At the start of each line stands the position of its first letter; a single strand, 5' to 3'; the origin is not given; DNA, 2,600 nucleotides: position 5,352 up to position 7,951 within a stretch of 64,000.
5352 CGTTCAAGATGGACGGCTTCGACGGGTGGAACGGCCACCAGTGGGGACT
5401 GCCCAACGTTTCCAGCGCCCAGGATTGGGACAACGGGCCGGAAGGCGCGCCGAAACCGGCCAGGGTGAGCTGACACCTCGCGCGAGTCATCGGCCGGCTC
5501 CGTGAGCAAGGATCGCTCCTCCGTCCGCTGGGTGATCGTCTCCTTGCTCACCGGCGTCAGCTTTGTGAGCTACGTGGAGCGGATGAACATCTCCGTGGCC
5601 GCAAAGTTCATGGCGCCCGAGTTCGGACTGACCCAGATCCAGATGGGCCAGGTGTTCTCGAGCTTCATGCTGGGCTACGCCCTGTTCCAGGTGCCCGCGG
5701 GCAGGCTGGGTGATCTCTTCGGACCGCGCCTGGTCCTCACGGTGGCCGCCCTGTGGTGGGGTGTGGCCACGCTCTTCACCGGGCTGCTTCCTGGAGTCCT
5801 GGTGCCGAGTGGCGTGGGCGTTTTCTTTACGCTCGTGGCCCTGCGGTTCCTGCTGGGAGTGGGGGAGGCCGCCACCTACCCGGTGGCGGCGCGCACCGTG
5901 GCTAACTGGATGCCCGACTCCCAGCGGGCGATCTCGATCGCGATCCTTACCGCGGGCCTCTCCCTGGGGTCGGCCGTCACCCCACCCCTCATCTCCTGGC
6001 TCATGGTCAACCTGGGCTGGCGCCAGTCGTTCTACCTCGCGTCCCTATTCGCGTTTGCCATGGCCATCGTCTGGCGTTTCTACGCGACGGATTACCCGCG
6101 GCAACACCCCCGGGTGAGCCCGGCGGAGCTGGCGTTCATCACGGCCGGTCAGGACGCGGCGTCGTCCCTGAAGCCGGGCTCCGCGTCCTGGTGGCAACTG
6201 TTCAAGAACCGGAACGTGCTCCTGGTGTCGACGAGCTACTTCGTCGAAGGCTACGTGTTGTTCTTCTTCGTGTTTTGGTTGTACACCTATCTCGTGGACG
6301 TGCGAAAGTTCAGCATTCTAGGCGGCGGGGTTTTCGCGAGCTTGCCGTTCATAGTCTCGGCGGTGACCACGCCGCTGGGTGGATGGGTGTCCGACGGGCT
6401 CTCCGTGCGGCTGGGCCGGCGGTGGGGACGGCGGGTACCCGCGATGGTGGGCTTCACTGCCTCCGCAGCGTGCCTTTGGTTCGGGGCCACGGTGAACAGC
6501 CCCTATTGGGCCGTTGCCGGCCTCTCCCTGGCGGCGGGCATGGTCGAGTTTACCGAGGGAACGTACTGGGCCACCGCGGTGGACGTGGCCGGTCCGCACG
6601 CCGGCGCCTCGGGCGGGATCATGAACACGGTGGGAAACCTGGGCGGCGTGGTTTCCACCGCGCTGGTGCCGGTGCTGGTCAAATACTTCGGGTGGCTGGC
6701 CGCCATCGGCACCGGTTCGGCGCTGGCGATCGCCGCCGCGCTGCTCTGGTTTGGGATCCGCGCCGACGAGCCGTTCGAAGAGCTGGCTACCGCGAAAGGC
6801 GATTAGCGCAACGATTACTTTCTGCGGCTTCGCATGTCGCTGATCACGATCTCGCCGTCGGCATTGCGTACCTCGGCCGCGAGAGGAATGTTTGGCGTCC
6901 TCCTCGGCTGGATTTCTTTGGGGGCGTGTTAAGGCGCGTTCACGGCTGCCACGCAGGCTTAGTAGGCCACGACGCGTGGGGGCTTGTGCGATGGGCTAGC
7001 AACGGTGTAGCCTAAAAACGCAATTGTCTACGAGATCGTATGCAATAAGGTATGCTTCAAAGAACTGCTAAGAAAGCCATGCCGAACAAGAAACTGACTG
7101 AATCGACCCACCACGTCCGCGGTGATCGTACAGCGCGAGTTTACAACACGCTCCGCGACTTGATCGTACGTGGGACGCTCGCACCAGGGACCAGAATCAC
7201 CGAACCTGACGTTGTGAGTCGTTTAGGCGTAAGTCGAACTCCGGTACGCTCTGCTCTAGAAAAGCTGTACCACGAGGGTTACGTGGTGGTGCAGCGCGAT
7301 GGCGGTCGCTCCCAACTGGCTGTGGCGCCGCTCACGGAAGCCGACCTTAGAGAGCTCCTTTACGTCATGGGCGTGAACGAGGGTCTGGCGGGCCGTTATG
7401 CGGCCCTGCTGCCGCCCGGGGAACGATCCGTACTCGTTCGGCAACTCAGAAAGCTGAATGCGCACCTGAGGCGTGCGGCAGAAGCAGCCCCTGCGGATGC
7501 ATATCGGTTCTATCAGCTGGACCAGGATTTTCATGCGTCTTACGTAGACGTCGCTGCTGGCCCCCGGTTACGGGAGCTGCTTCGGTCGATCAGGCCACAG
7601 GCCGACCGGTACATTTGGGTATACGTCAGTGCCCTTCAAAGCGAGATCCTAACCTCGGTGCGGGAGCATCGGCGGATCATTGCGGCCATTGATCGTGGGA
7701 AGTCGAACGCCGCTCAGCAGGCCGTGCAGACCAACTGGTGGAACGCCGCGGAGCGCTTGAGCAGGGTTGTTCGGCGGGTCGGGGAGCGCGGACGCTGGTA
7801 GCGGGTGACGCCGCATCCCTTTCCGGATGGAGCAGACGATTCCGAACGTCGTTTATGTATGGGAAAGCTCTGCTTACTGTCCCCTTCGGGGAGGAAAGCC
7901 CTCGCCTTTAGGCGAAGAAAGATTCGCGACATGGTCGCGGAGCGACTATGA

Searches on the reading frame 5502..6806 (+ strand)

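Call 17: search_protein_families(library=pfam, proteins=[window:5502-6806:+], max_evalue=0.001)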
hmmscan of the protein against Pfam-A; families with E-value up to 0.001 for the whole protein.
window:5502-6806:+ (434 aa): 1 family
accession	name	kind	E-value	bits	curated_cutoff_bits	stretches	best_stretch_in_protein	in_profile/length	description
PF07690.21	MFS_1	-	4.6e-59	200.5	33.4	2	18-385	3-346/347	Major Facilitator Superfamily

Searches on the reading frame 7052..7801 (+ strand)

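Call 17: search_protein_families(library=pfam, proteins=[window:7052-7801:+], max_evalue=0.001)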
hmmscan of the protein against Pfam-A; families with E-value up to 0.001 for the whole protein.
window:7052-7801:+ (249 aa): 2 families
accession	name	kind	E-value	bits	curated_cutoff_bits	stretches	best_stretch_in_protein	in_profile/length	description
PF00392.27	GntR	-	2.7e-14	53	27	1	28-85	3-61/64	Bacterial regulatory proteins, gntR family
PF07729.17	FCD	-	1.1e-13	52.2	24.3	1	130-226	24-120/125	FCD domain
